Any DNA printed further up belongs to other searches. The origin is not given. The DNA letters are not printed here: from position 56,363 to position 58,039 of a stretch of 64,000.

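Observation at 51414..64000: Sulfoglycolysis-like sugar cluster with sulfopyruvate decarboxylase embedded in the operon: candidate single-cell route from a sulfosugar to sulfite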

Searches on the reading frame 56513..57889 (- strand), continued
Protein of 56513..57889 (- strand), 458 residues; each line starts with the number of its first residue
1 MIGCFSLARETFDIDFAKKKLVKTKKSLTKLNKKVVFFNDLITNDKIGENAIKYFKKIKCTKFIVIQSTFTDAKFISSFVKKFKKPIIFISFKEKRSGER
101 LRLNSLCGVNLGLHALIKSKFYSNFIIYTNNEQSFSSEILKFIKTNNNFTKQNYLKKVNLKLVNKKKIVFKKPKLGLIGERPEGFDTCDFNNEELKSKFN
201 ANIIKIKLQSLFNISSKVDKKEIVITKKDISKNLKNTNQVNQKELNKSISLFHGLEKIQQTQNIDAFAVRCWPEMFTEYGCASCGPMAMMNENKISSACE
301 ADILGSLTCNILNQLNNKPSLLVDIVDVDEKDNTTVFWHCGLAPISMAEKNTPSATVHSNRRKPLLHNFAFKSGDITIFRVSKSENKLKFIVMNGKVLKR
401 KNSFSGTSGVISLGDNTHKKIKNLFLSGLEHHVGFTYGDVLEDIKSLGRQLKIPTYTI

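Call 18: search_protein_families(library=ncbifam, proteins=[L015:2644-5025:-, L015:1436-2638:-, L007:1144-2163:-, L007:2179-3207:-, L007:3204-4283:-, L011:1603-2967:-, L011:8114-8920:+, L011:14324-15823:-, L011:16013-16801:+, L001:768-2042:-], max_evalue=0.00001)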
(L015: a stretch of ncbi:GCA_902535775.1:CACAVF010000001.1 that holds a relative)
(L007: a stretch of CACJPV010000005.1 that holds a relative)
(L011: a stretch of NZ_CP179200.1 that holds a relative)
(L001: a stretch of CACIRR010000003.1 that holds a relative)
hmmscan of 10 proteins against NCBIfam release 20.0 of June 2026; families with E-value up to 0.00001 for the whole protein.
L015:2644-5025:- (793 aa): 3 families
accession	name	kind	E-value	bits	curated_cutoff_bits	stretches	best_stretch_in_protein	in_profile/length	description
NF040948.1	alpha_gluc_MalA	equivalog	1.7e-76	257.9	800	1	117-683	46-608/627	alpha-glucosidase MalA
NF007940.0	PRK10658.1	equivalog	2.7e-53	181.5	606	1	55-683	85-670/771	alpha-xylosidase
NF007746.0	PRK10426.1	equivalog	4.2e-35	121.3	553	1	293-681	293-670/683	alpha-glucosidase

L015:1436-2638:- (400 aa): 0 families

L007:1144-2163:- (339 aa): 6 families
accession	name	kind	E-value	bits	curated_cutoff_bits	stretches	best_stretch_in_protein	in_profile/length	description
NF040723.1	UDP-GlcNAcDh_Arch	equivalog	5.9e-20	72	450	1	6-268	8-243/302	UDP-N-acetylglucosamine 3-dehydrogenase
TIGR04380.1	myo_inos_iolG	equivalog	1.2e-17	63.8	355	1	38-226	36-217/330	inositol 2-dehydrogenase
NF008607.0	PRK11579.1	subfamily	9.9e-15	54.4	330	1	44-197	42-193/346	oxidoreductase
NF052479.1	LevoglcsnDh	equivalog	4e-12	45.5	650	1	39-196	46-205/386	levoglucosan dehydrogenase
NF052679.1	InsChiInosDhIolG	equivalog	6.4e-07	28.7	540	1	57-148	57-148/343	bifunctional inositol 2-dehydrogenase/D-chiro-inositol 1-dehydrogenase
NF007574.0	PRK10206.1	equivalog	1.2e-06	27.8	352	1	47-190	46-184/345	oxidoreductase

L007:2179-3207:- (342 aa): 8 families
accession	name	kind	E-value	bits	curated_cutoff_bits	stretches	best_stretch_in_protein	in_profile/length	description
TIGR04380.1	myo_inos_iolG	equivalog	1.5e-32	112.8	355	1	7-341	2-330/330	inositol 2-dehydrogenase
NF040723.1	UDP-GlcNAcDh_Arch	equivalog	2.8e-25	89.5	450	1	8-232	2-211/302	UDP-N-acetylglucosamine 3-dehydrogenase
NF052479.1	LevoglcsnDh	equivalog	9.1e-22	77.3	650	1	5-210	2-216/386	levoglucosan dehydrogenase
NF008607.0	PRK11579.1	subfamily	6.6e-17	61.5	330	1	5-226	3-218/346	oxidoreductase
NF007574.0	PRK10206.1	equivalog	7.3e-16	58.1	352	1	12-207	8-198/345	oxidoreductase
NF041392.1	XylDh_Gfo6_Halo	equivalog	3.8e-12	45.6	350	1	5-153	15-167/350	D-xylose 1-dehydrogenase Gfo6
NF058563.1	BT_2159_fam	equivalog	1.1e-08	34.5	650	1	9-152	3-146/350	disaccharide 3-dehydrogenase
NF052679.1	InsChiInosDhIolG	equivalog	3e-07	29.8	540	1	7-152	3-151/343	bifunctional inositol 2-dehydrogenase/D-chiro-inositol 1-dehydrogenase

L007:3204-4283:- (359 aa): 183 families (the best 25 are shown)
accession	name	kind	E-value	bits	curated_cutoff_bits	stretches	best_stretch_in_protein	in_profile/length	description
NF008653.0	PRK11650.1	subfamily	1.5e-142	474.9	432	1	1-353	1-353/357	sn-glycerol-3-phosphate ABC transporter ATP-binding protein UgpC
NF008233.0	PRK11000.1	equivalog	8.7e-135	449.3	568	1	1-356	1-362/369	maltose/maltodextrin ABC transporter ATP-binding protein MalK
NF006987.0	PRK09452.1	equivalog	5.3e-96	321.6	482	1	4-291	18-308/378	spermidine/putrescine ABC transporter ATP-binding protein PotA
NF043075.1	MMSYN1_0197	equivalog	3.1e-95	319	550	1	4-346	3-338/341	spermidine/putrescine ABC transporter ATP-binding protein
TIGR03265.1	PhnT2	equivalog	1.1e-94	317.6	457.7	1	3-347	4-352/353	putative 2-aminoethylphosphonate ABC transporter ATP-binding protein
TIGR01187.1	potA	subfamily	1.4e-91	307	355.6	1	34-293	1-262/325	polyamine ABC transporter ATP-binding protein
NF040933.2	ABC_arch_GlcV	equivalog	4.5e-89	298.8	450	1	3-296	2-299/357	glucose ABC transporter ATP-binding protein GlcV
NF008513.0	PRK11432.1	equivalog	3.2e-87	292.7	496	1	4-347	7-347/351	ferric ABC transporter ATP-binding protein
TIGR03258.1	PhnT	equivalog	5e-80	269.2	499.15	1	4-340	9-350/359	2-aminoethylphosphonate ABC transport system ATP-binding subunit PhnT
TIGR00968.1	3a0106s01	subfamily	5e-79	265.1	342.75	1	4-236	1-233/237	sulfate ABC transporter ATP-binding protein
NF008621.0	PRK11607.1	equivalog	1.3e-77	261.2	613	1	6-292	22-311/377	putrescine ABC transporter ATP-binding subunit PotG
NF040840.2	tungstate_WtpC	equivalog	6.5e-77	259.1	440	1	5-289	3-282/347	tungstate ABC transporter ATP-binding protein WtpC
NF008105.0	PRK10851.1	equivalog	5.8e-72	242.4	502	1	4-301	3-298/362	sulfate/thiosulfate ABC transporter ATP-binding protein CysA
TIGR01186.1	proV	subfamily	6.1e-64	216.4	326.6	1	17-248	7-242/363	betaine/proline/choline family ABC transporter ATP-binding protein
NF007027.0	PRK09493.1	equivalog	1.3e-51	175.3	379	1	4-233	2-235/240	glutamine ABC transporter ATP-binding protein GlnQ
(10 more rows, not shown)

L011:1603-2967:- (454 aa): 31 families (the best 25 are shown)
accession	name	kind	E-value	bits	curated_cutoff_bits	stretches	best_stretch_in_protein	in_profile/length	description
NF006055.0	PRK08203.1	equivalog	1.1e-206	686.7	532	1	8-450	5-452/455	8-oxoguanine deaminase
NF009059.0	PRK12393.1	equivalog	1.9e-116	389.5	543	1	26-450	31-457/460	amidohydrolase family protein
NF005557.0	PRK07228.1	equivalog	2.6e-74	250.6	522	1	24-450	22-439/445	5'-deoxyadenosine deaminase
NF006549.0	PRK09045.1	equivalog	2.1e-67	227.7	540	1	23-450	29-441/444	TRZ/ATZ family hydrolase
NF004701.0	PRK06038.1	equivalog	2.2e-58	198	609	1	23-449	23-427/432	N-ethylammeline chlorohydrolase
NF006681.0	PRK09229.1-2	equivalog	5.4e-57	193.5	362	1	21-437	19-439/451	formimidoylglutamate deiminase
NF006252.0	PRK08393.1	equivalog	1.5e-53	182.4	617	1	11-447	5-422/424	N-ethylammeline chlorohydrolase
NF005211.0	PRK06687.1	equivalog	1.3e-51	175.7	703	1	27-429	25-414/419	TRZ/ATZ family protein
NF012037.0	PRK15493.1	equivalog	1.3e-50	172.5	779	1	25-433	23-418/435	bifunctional S-methyl-5'-thioadenosine deaminase/S-adenosylhomocysteine deaminase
NF004801.0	PRK06151.1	subfamily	3.2e-47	161.5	416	1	25-449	26-463/491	chlorohydrolase family protein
TIGR02967.1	guan_deamin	equivalog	9.8e-47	159.8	375.4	1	46-390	31-362/401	guanine deaminase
NF006679.0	PRK09228.1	subfamily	2.2e-45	155.2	351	1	26-391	34-388/433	guanine deaminase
NF005540.0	PRK07203.1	equivalog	7.1e-44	150.1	444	1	23-448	21-438/444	putative aminohydrolase SsnA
TIGR02022.1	hutF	equivalog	5.7e-43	147.3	413.05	1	24-434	19-441/455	formimidoylglutamate deiminase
NF006056.0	PRK08204.1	subfamily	7.8e-43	146.9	391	1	24-450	25-442/449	hypothetical protein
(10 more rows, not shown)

L011:8114-8920:+ (268 aa): 10 families
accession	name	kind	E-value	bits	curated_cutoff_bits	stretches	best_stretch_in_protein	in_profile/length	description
NF008154.0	PRK10906.1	equivalog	4.8e-65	219.3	331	1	7-257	4-249/252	DeoR/GlpR family transcriptional regulator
NF041397.1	TranRegGlpR_Halo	equivalog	4.9e-42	144.3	300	1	7-259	4-251/253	HTH-type transcriptional regulator GlpR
NF040755.1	AgaR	equivalog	1.2e-36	126.2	260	1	7-259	5-255/256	transcriptional repressor AgaR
NF007753.1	PRK10434.1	equivalog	1.8e-36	126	350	1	5-259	2-252/253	glucitol operon DNA-binding transcriptional repressor SrlR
NF040890.1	trans_reg_YgbI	equivalog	8.5e-30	104.1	400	1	8-260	5-252/253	DNA-binding transcriptional repressor YgbI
NF007316.0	PRK09802.1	equivalog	4.2e-29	101.6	351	1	7-260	16-267/269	DeoR family transcriptional regulator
NF010034.0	PRK13509.1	equivalog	1.2e-22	80.5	244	1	7-259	4-250/251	HTH-type transcriptional regulator UlaR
NF040887.2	trans_reg_YciT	exception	1.1e-21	77.5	450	1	6-239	1-225/246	DNA-binding transcriptional regulator YciT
NF007961.0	PRK10681.1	equivalog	2.5e-19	69.7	244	1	27-258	26-251/252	DNA-binding transcriptional repressor DeoR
NF007720.0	PRK10411.1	equivalog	2.9e-16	59.5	259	1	7-240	3-233/243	L-fucose operon activator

L011:14324-15823:- (499 aa): 11 families
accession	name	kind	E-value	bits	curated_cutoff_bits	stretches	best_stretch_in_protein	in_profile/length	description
NF000756.0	PRK00047.1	subfamily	3.2e-222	738.3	498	1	3-497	2-496/502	glycerol kinase GlpK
TIGR01311.1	glycerol_kin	equivalog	2.3e-208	692.5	590.35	1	6-496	1-494/496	glycerol kinase GlpK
TIGR01312.1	XylB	equivalog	2.2e-63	214.5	380.25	1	10-476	2-462/481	xylulokinase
TIGR01314.1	gntK_FGGY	equivalog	9.3e-42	143.2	648.55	1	7-474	1-471/505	gluconokinase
NF011601.0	PRK15027.1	equivalog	5.5e-34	117.4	912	1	9-453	3-436/484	xylulokinase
NF008187.0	PRK10939.1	equivalog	4.9e-33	114.5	528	2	4-325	2-320/521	autoinducer-2 kinase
TIGR01315.1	5C_CHO_kinase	subfamily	1.4e-26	93.3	408.7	2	9-207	3-203/541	FGGY family pentulose kinase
TIGR02628.1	fuculo_kin_coli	equivalog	4.3e-18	65.5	470.9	1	8-465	3-454/465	L-fuculokinase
NF003154.0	PRK04123.1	equivalog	6.7e-12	44.9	428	1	351-470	391-509/554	ribulokinase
TIGR02627.1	rhamnulo_kin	equivalog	2.3e-11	43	527.95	1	10-254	2-239/454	rhamnulokinase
NF007925.0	PRK10640.1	equivalog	5.3e-09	35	639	1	7-239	5-229/489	rhamnulokinase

L011:16013-16801:+ (262 aa): 8 families
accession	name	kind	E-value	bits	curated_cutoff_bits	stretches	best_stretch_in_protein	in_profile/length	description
NF045644.1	TransRegBhcR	equivalog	1.2e-43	149.3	350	1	12-251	26-264/267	HTH-type transcriptional regulator BhcR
NF011671.1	PRK15090.1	equivalog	1.4e-36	126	275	1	11-224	13-225/256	DNA-binding transcriptional regulator KdgR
TIGR02431.1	pcaR_pcaU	subfamily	8.7e-36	123.5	284.75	1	13-248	10-244/248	beta-ketoadipate pathway transcriptional regulators, PcaR/PcaU/PobR family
NF008601.2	PRK11569.1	equivalog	1.9e-27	96.1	380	1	12-226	30-246/276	glyoxylate bypass operon transcriptional repressor IclR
NF007548.0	PRK10163.1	equivalog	7.8e-20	71.1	406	1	10-224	23-237/271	HTH-type transcriptional repressor AllR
NF007339.0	PRK09834.1-1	equivalog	4.7e-11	42.5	299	1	11-248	23-262/271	DNA-binding transcriptional regulator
NF007342.0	PRK09834.1-4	equivalog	7.5e-09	35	251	1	10-225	13-228/263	DNA-binding transcriptional regulator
NF007341.0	PRK09834.1-3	equivalog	6.7e-07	28.7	269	1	37-226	37-231/274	DNA-binding transcriptional regulator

L001:768-2042:- (424 aa): 4 families
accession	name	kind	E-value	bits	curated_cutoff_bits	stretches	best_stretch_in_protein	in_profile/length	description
NF010322.0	PRK13759.1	equivalog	4.4e-39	134.3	481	2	180-331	260-416/486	arylsulfatase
TIGR03417.1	chol_sulfatase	equivalog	6.2e-32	111.1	433.45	2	178-330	243-399/500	choline-sulfatase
NF052527.1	Mn_arylsulf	exception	1.2e-28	100.3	850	3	24-119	24-115/479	manganese-dependent arylsulfatase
NF045661.1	HdlasePehA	equivalog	3.8e-26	91.8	900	2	180-413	274-499/506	phosphoric/sulfuric ester hydrolase PehA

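Call 29: search_solved_structures(query=window:56513-57889:-, max_evalue=0.01)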
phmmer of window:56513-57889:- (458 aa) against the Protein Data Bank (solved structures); distinct sequences matched with E-value up to 0.01: 0.

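Call 35: search_protein_families(library=ncbifam, proteins=[L014:1028-1963:-, L014:1978-2979:-, L014:2979-4025:-, L014:4044-5288:-, L014:5628-6392:+, L014:6538-7983:+, L014:11383-13455:+, L014:13509-14741:+, L014:15747-18116:+, L014:18415-19458:+], max_evalue=1e-8)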
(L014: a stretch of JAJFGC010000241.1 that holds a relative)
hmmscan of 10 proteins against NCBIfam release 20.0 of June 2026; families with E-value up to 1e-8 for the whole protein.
L014:1028-1963:- (311 aa): 21 families
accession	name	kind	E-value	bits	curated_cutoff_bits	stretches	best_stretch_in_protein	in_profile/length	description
TIGR01327.1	PGDH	equivalog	1.1e-83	281.8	454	1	34-308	31-303/525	phosphoglycerate dehydrogenase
NF008759.0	PRK11790.1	equivalog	5.2e-65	219.7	404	1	33-303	44-314/410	phosphoglycerate dehydrogenase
NF009714.1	PRK13243.1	equivalog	4.8e-54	183.9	455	1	36-303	38-310/332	glyoxylate reductase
NF005069.0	PRK06487.1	equivalog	1.7e-49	168.6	448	1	34-303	39-308/320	2-hydroxyacid dehydrogenase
NF006263.0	PRK08410.1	equivalog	1.2e-45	156.2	389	1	45-308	43-309/311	D-2-hydroxyacid dehydrogenase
NF001309.0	PRK00257.1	equivalog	1.8e-45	155.5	434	1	39-308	33-280/379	4-phosphoerythronate dehydrogenase PdxB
NF011938.0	PRK15409.1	equivalog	2e-43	148.6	492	1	35-307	37-310/324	glyoxylate/hydroxypyruvate reductase GhrB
NF041369.1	Dhydh_Halo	equivalog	2.8e-41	141.7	400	1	72-306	62-295/305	D-2-hydroxyacid dehydrogenase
NF000492.1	vanH_gen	exception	3.7e-39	134.6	540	1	39-302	38-307/312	D-lactate dehydrogenase VanH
NF005750.0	PRK07574.1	equivalog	8.1e-39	133.8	329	1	60-301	109-352/386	NAD-dependent formate dehydrogenase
NF005387.0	PRK06932.1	equivalog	9e-39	133.3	492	1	36-293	37-296/314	2-hydroxyacid dehydrogenase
NF000004.1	vanH-D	exception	8.7e-34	117.1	550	1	50-262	55-262/323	D-lactate dehydrogenase VanH-D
NF011966.0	PRK15438.1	equivalog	2.2e-31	109.3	687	1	40-295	34-267/378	4-phosphoerythronate dehydrogenase PdxB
NF000112.1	vanH-Amyco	exception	8.1e-31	107.5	625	1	41-289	69-323/348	VanH-AOV family D-lactate dehydrogenase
NF000128.1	vanH-Sc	exception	3e-29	102.2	650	1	72-261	93-275/337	D-lactate dehydrogenase VanH-Sc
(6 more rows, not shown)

L014:1978-2979:- (333 aa): 1 family
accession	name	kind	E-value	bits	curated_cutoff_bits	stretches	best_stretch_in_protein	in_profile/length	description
TIGR00698.1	TIGR00698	subfamily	9.7e-39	133.5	232.6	1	21-311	12-309/335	YeiH family putative sulfate export transporter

L014:2979-4025:- (348 aa): 5 families
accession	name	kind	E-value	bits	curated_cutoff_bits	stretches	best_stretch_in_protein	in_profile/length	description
NF040650.1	sulfolac_dhydr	equivalog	1.9e-58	198.3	500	1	18-343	3-328/339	L-sulfolactate dehydrogenase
NF011599.0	PRK15025.1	equivalog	4e-48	164.4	356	1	21-342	6-332/349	ureidoglycolate dehydrogenase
TIGR03175.1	AllD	equivalog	5.7e-46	157.2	496.2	1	21-342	6-332/349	ureidoglycolate dehydrogenase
NF007504.0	PRK10098.1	equivalog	9.2e-44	149.6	336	1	22-266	11-260/360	malate/lactate/ureidoglycolate dehydrogenase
NF009750.0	PRK13260.1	equivalog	2.7e-33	115.5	316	1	22-343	7-331/332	3-dehydro-L-gulonate 2-dehydrogenase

L014:4044-5288:- (414 aa): 1 family
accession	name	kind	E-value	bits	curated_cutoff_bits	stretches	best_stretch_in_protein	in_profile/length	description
TIGR03248.1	galactar-dH20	equivalog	1.1e-41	142.9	730.85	1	28-399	104-491/507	galactarate dehydratase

L014:5628-6392:+ (254 aa): 17 families
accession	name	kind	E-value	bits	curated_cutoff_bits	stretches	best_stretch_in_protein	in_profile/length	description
TIGR02018.2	his_ut_repres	equivalog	2e-30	105.9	220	1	26-228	1-202/226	histidine utilization transcriptional repressor HutC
NF008491.0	PRK11402.1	subfamily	6.5e-30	104.4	269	1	19-237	6-224/243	GntR family transcriptional regulator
TIGR02325.1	C_P_lyase_phnF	equivalog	1.3e-25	90.3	156.8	1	25-252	9-237/238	phosphonate metabolism transcriptional regulator PhnF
NF041547.1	GntR_LSA1692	equivalog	9.6e-24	84.3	275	1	25-235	2-212/233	GntR family transcriptional regulator, LSA1692 subfamily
TIGR03337.1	phnR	equivalog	1.6e-23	83.6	296.75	1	26-237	3-214/231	phosphonate utilization transcriptional regulator PhnR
NF007292.0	PRK09764.1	equivalog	7.5e-21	74.4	281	1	22-246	3-227/240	GntR family transcriptional regulator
NF052441.1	TransRegRv0792c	equivalog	6.1e-19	68.2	400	1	27-250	19-243/260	Rv0792c family HTH-type transcriptional regulator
TIGR02404.1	trehalos_R_Bsub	equivalog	1.6e-17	63.9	211.95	1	28-245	4-223/233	trehalose operon repressor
NF052282.1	PLP_TF_PdxR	equivalog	8.5e-17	61.3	320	1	24-104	1-77/448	MocR-like pyridoxine biosynthesis transcription factor PdxR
NF011575.0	PRK14999.1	equivalog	1.7e-16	60.3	424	1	21-225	9-212/241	histidine utilization repressor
NF052286.1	ecto_TF_EhuR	exception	1.4e-11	43.6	480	1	23-102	10-88/458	MocR-like ectoine utilization transcription factor EhuR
NF007001.0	PRK09464.1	equivalog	3.3e-11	43.3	330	1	37-108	23-94/254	pyruvate dehydrogenase complex transcriptional repressor PdhR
NF052290.2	MocR_like_YczR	exception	1.1e-10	40.9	487.4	1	19-114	17-107/458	MocR-like transcription factor YczR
NF047563.1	modulin_PmtR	equivalog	1.9e-10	40.9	200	1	23-120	11-105/125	PSM export ABC transporter transcriptional regulator PmtR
NF052281.1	rhizopine_MocR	equivalog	8.5e-10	37.9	650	1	22-97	16-91/479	rhizopine catabolism transcriptional regulator MocR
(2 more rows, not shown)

L014:6538-7983:+ (481 aa): 42 families (the best 25 are shown)
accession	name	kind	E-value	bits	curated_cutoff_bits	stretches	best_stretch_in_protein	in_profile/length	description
NF008415.0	PRK11241.1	equivalog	2.3e-216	719.2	828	1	6-474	10-478/482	NADP-dependent succinate-semialdehyde dehydrogenase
TIGR01780.1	SSADH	subfamily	3.9e-206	685.2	646.35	1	26-472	1-448/448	succinate-semialdehyde dehydrogenase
NF010000.0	PRK13473.1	subfamily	2.2e-133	445.4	615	1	7-473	3-469/475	aminobutyraldehyde dehydrogenase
NF007497.0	PRK10090.1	equivalog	1.6e-129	432.8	500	1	1-472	1-473/480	aldehyde dehydrogenase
TIGR01804.1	BADH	equivalog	1.9e-126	422.3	668.6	1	10-472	1-467/467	betaine-aldehyde dehydrogenase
TIGR02299.1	HpaE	equivalog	7.2e-120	400.8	638.35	1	9-472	3-472/488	5-carboxymethyl-2-hydroxymuconate semialdehyde dehydrogenase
NF040648.1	lactal_redase_Meth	equivalog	2.4e-119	399.4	650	1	9-473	1-459/463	lactaldehyde dehydrogenase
NF009725.0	PRK13252.1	equivalog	3.3e-117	391.9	593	1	2-472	2-475/488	betaine-aldehyde dehydrogenase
NF006916.0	PRK09407.1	equivalog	2.5e-115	386.1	521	1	17-470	29-486/526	succinic semialdehyde dehydrogenase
NF042993.1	AlphKGSA_gudD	equivalog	1.8e-114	383.2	770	1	8-459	5-463/481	alpha-ketoglutaric semialdehyde dehydrogenase GucD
NF045735.1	PaDhStyDPseudo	equivalog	6.5e-111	371.3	850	1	6-472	2-477/483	phenylacetaldehyde dehydrogenase StyD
NF040792.1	glyc_ald_dh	equivalog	2e-110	370.1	760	1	8-472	2-469/488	D-glyceraldehyde dehydrogenase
NF052305.1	DioxValDhHalo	equivalog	1.2e-107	360.8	750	1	4-455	2-458/483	2,5-dioxovalerate dehydrogenase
TIGR03374.1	ABALDH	equivalog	2.2e-107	359.8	909.3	1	7-472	2-467/472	aminobutyraldehyde dehydrogenase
NF006915.0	PRK09406.1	equivalog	1.9e-105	353.4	730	1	24-473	3-453/457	NADP-dependent succinic semialdehyde dehydrogenase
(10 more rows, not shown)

L014:11383-13455:+ (690 aa): 3 families
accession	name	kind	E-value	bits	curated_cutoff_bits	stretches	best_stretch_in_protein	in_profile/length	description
NF007940.0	PRK10658.1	equivalog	4.3e-134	448.7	606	1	72-670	91-673/771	alpha-xylosidase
NF040948.1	alpha_gluc_MalA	equivalog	8e-80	268.8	800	2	429-677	365-619/627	alpha-glucosidase MalA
NF007746.0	PRK10426.1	equivalog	2.2e-70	237.8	553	1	136-663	120-668/683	alpha-glucosidase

L014:13509-14741:+ (410 aa): 4 families
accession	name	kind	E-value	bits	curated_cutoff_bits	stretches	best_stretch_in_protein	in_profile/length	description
NF052245.1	SorA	equivalog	2.5e-77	260.2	600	1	7-407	1-394/396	SorA family sulfite dehydrogenase catalytic subunit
NF052247.1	SorT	equivalog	1.2e-63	215.3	570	1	73-403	60-379/387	SorT family sulfite dehydrogenase catalytic subunit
TIGR04555.1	sulfite_DH_soxC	equivalog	2.5e-58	198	420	1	69-393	79-381/408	sulfite dehydrogenase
NF003767.0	PRK05363.1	equivalog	2.8e-13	49.9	207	1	163-259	145-248/320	protein-methionine-sulfoxide reductase catalytic subunit MsrP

L014:15747-18116:+ (789 aa): 0 families

L014:18415-19458:+ (347 aa): 0 families

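Call 62: find_encoding_contigs(protein=P0117, flank=10000, max_places=2)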
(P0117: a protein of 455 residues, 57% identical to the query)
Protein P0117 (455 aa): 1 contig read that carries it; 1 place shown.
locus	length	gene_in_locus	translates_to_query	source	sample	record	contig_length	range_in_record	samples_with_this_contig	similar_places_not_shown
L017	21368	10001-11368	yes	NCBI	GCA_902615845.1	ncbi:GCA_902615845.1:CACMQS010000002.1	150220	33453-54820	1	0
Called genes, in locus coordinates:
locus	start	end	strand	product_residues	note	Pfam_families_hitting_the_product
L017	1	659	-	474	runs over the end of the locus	PF01232:Mannitol_dh, PF08125:Mannitol_dh_C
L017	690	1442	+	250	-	PF00106:adh_short, PF01370:Epimerase (weak), PF13561:adh_short_C2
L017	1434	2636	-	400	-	-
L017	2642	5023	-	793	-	PF13802:Gal_mutarotas_2, PF01055:Glyco_hydro_31_2nd, PF21365:Glyco_hydro_31_3rd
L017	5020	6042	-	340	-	PF02463:SMC_N (weak), PF00005:ABC_tran, PF13304:AAA_21 (faint), PF08402:TOBE_2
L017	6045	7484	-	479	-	PF00528:BPD_transp_1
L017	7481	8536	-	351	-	PF00528:BPD_transp_1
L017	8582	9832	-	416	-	PF01547:SBP_bac_1, PF13416:SBP_bac_8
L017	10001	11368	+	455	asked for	PF02952:Fucose_iso_C (weak)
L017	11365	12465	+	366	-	PF01408:GFO_IDH_MocA, PF02894:GFO_IDH_MocA_C, PF22725:GFO_IDH_MocA_C3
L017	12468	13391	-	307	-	PF00389:2-Hacid_dh, PF02826:2-Hacid_dh_C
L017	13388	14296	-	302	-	PF00294:PfkB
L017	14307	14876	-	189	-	PF02775:TPP_enzyme_C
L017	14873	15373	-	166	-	PF02776:TPP_enzyme_N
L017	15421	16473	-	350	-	PF01263:Aldose_epim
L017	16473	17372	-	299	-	PF00892:EamA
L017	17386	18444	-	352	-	PF01408:GFO_IDH_MocA, PF22725:GFO_IDH_MocA_C3, PF02894:GFO_IDH_MocA_C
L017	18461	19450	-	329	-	PF01408:GFO_IDH_MocA, PF02894:GFO_IDH_MocA_C, PF22725:GFO_IDH_MocA_C3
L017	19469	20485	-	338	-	PF00005:ABC_tran, PF08352:oligo_HPY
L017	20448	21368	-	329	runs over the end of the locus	PF00005:ABC_tran, PF02463:SMC_N (weak), PF13304:AAA_21 (weak), PF08352:oligo_HPY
